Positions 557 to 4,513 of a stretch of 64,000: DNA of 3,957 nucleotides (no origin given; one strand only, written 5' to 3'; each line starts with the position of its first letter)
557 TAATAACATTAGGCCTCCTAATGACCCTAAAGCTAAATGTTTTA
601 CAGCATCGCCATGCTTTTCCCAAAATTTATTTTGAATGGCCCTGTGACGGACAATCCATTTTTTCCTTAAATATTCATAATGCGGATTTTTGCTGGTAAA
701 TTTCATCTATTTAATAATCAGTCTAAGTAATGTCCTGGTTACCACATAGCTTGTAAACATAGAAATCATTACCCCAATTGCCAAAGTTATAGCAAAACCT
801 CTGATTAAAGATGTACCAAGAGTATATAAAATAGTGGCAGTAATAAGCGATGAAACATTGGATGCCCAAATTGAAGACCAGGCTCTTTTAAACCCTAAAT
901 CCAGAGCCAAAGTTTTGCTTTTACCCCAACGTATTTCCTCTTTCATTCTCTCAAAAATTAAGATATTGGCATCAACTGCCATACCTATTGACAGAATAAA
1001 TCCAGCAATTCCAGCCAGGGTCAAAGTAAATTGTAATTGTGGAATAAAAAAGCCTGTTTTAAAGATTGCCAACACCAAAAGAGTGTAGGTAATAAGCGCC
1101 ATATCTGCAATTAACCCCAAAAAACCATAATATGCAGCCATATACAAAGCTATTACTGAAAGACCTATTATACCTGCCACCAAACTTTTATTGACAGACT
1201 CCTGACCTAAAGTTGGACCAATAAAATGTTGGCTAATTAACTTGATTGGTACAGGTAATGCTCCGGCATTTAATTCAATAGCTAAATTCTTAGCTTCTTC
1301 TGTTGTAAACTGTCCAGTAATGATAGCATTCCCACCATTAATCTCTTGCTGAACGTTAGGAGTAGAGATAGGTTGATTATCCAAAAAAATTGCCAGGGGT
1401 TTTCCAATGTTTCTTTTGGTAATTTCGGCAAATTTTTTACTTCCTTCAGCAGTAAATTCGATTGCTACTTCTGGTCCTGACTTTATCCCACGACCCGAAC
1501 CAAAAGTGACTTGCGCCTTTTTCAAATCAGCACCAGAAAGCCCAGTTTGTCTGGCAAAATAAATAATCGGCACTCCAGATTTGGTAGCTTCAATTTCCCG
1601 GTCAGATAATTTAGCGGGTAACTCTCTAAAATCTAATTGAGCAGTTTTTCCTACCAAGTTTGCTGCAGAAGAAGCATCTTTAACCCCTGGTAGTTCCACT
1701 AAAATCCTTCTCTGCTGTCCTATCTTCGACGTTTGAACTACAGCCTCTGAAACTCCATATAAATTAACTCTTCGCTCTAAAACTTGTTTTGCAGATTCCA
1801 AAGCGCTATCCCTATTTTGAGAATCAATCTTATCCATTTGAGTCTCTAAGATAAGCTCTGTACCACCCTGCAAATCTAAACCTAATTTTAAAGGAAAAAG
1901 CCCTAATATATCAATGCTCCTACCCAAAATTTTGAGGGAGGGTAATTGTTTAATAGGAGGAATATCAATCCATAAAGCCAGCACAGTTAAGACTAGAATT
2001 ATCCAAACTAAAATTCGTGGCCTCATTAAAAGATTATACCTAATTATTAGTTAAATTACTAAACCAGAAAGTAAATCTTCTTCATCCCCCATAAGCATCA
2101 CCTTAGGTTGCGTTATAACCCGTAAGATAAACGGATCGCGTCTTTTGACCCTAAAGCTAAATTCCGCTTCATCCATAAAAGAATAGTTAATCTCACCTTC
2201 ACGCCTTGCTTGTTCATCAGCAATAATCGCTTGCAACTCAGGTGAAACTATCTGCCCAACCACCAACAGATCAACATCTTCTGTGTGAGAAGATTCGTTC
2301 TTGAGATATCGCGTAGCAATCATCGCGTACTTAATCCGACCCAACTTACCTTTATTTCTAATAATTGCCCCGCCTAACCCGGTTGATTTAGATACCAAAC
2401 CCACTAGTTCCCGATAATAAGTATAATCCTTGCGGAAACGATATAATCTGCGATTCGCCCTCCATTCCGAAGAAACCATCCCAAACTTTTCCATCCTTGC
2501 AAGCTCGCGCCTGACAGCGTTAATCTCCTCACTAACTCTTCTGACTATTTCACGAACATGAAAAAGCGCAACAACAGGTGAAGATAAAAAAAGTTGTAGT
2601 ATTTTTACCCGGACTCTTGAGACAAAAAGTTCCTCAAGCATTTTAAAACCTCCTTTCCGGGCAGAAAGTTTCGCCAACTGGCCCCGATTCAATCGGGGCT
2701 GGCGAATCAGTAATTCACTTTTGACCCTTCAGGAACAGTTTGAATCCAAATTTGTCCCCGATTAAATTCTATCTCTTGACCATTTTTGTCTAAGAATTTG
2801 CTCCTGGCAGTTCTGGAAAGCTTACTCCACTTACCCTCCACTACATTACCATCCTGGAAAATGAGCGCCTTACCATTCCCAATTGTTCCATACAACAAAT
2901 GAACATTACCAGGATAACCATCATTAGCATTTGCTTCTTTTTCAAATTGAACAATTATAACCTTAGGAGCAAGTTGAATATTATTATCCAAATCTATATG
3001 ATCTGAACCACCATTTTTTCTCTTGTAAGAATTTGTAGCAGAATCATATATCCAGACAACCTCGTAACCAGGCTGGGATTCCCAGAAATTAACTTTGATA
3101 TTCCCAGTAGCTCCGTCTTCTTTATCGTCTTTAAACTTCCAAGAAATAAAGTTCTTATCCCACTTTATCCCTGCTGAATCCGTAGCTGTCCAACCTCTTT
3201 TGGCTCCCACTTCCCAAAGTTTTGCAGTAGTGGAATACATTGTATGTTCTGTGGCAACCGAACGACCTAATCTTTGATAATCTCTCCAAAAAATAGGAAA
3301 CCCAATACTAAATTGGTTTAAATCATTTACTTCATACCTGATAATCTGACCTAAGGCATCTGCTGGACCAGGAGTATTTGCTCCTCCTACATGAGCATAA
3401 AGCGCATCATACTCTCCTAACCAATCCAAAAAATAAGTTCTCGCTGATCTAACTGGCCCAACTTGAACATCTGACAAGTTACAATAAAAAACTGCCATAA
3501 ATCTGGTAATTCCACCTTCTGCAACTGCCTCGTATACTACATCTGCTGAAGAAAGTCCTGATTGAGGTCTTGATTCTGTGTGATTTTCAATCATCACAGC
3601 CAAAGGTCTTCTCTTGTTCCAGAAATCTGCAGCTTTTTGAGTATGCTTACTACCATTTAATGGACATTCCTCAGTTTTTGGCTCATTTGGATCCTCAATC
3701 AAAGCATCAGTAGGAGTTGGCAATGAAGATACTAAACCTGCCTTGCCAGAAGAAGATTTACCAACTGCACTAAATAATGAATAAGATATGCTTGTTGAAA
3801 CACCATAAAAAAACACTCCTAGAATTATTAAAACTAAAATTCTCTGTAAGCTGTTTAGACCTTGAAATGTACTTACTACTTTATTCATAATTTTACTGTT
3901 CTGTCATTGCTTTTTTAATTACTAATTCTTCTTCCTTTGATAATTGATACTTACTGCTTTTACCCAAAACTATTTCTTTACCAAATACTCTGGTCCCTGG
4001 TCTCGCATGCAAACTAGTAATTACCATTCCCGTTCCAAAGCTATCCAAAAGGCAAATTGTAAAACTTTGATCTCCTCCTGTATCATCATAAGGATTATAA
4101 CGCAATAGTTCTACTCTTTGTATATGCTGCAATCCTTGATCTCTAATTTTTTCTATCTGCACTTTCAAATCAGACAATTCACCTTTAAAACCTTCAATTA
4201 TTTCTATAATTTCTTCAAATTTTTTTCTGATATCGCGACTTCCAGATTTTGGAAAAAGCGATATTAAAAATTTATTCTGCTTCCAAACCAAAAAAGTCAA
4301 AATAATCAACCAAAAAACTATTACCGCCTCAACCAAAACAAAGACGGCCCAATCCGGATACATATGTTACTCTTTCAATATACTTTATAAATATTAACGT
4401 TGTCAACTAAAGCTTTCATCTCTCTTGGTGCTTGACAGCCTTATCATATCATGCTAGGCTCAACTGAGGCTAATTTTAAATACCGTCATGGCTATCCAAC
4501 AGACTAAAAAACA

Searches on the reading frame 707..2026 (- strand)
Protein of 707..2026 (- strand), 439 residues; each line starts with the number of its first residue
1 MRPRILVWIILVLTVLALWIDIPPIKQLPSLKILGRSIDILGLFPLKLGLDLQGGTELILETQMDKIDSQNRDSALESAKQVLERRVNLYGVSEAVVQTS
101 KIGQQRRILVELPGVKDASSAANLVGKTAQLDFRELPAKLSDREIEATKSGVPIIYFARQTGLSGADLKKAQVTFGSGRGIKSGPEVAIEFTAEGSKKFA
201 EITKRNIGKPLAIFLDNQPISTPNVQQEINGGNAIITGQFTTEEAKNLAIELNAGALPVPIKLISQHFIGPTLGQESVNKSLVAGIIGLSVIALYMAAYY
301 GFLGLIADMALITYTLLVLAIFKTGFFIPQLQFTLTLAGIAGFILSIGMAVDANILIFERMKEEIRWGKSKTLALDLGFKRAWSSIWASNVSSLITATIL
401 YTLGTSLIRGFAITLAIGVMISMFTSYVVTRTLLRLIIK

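Call 78: find_encoding_contigs(protein=window:707-2026:-, flank=10000, max_places=1)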
Protein window:707-2026:- (439 aa): 2 contigs read that carry it; 1 place shown.
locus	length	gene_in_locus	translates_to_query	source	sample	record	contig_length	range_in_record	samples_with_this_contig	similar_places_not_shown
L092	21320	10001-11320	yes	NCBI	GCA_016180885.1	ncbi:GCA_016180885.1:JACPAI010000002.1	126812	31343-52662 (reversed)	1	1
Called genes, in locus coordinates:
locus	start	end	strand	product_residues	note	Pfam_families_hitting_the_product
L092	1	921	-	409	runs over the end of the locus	-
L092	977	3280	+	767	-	PF09586:YfhO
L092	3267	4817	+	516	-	PF02366:PMT (weak), PF13231:PMT_2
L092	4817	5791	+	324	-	PF01745:IPT (weak), PF01715:IPPT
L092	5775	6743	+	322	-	PF01594:AI-2E_transport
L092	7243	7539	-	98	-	-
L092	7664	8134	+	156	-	PF14584:DUF4446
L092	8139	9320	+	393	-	PF11258:DUF3048, PF17479:DUF3048_C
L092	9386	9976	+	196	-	-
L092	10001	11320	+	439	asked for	PF07549:Sec_GG (faint), PF21760:SecD_1st, PF22599:SecDF_P1_head, PF00873:ACR_tran (weak), PF02355:SecD_SecF_C, PF03176:MMPL (weak)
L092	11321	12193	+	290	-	-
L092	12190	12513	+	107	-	-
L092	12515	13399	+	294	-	PF07549:Sec_GG, PF02355:SecD_SecF_C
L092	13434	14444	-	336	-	PF05167:DUF711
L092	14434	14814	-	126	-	PF05635:23S_rRNA_IVP, PF22296:bAvd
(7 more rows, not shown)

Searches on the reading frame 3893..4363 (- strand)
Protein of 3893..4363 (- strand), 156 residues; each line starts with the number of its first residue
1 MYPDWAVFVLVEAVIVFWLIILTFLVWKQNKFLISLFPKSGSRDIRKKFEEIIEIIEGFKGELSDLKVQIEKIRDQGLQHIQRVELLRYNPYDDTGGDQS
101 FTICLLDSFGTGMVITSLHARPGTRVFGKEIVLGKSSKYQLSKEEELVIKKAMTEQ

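Call 40: search_protein_families(library=pfam, proteins=[window:3893-4363:-], max_evalue=0.01)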
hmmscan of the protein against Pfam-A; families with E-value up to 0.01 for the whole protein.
window:3893-4363:- (156 aa): 1 family
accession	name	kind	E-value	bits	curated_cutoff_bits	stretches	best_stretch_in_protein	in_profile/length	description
PF14584.11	DUF4446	-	4.6e-31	108.3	27.4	1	9-153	7-150/150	Protein of unknown function (DUF4446)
